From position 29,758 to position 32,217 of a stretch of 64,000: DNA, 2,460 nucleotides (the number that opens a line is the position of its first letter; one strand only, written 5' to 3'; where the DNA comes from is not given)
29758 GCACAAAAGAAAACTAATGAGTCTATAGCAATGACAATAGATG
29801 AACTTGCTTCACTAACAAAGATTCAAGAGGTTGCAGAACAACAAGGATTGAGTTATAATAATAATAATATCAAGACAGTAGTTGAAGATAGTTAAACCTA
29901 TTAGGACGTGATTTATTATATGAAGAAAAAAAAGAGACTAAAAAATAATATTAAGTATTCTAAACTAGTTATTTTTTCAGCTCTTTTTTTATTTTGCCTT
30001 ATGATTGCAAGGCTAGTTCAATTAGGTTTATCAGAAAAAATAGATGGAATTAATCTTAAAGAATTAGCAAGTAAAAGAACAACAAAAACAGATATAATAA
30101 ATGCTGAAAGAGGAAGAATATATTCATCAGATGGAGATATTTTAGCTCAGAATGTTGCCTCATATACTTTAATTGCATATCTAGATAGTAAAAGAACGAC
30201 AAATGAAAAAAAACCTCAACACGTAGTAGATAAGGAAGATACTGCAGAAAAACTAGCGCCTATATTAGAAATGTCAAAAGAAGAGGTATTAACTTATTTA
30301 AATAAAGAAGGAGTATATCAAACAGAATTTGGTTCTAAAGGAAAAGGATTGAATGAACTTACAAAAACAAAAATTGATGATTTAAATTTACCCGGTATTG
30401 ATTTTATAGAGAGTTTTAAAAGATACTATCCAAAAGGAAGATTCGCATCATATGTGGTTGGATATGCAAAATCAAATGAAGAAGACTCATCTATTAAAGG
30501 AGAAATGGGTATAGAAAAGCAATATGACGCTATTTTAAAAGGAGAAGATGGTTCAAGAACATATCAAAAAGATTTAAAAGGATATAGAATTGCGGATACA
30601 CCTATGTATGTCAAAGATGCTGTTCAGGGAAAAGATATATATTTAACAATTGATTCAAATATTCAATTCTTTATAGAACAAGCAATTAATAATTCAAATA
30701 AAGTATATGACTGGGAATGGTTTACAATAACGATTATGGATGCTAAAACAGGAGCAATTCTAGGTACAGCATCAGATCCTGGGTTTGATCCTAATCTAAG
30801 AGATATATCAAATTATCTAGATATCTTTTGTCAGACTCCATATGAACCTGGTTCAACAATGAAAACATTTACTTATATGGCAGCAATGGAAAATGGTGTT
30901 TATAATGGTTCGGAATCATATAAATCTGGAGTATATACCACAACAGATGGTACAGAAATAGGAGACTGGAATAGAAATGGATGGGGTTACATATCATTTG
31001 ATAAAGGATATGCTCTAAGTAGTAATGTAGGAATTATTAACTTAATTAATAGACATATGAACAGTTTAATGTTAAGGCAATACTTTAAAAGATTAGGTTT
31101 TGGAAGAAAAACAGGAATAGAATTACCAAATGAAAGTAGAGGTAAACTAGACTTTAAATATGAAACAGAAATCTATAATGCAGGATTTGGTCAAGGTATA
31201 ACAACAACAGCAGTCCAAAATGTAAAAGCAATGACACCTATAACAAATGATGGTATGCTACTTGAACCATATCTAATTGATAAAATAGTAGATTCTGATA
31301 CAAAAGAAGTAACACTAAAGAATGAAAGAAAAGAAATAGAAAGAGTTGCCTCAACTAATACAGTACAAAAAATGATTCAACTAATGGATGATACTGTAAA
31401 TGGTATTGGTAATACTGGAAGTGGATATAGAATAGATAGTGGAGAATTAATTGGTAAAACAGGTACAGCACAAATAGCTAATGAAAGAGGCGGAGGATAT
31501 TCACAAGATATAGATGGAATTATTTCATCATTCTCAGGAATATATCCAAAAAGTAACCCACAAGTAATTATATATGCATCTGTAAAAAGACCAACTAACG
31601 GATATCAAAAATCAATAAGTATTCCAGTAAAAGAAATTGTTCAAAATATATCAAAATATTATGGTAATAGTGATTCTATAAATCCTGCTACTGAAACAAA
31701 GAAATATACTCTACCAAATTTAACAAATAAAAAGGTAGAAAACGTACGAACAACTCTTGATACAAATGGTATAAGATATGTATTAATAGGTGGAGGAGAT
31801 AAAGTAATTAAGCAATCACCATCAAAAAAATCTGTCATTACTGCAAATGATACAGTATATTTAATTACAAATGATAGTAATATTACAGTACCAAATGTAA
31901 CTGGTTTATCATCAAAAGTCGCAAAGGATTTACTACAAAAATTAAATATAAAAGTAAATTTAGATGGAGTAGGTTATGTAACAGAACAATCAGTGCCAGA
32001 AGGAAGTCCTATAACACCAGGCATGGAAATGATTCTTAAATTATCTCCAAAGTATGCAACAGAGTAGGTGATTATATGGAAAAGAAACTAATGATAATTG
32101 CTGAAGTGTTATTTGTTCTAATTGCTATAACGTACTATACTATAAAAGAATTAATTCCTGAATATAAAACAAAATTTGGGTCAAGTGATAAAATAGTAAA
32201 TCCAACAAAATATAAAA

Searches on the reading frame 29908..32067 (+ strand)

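Call 97: search_protein_families(library=pfam, proteins=[window:29908-32067:+], max_evalue=0.001)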
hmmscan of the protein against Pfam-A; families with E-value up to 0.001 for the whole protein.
window:29908-32067:+ (719 aa): 4 families
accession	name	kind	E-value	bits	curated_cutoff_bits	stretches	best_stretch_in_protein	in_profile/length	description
PF00905.27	Transpeptidase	-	1.2e-63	215.5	22.1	1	273-573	2-292/299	Penicillin binding protein transpeptidase domain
PF03717.20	PBP_dimer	-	1.2e-25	91.5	24.4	1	64-229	2-177/180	Penicillin-binding Protein dimerisation domain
PF03793.24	PASTA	-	9e-22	77.3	23.2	2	659-713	1-63/64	PASTA domain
PF21922.1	PBP_dimer_2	-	2e-05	25.2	27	1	169-221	22-68/83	Penicillin binding protein A dimerisation domain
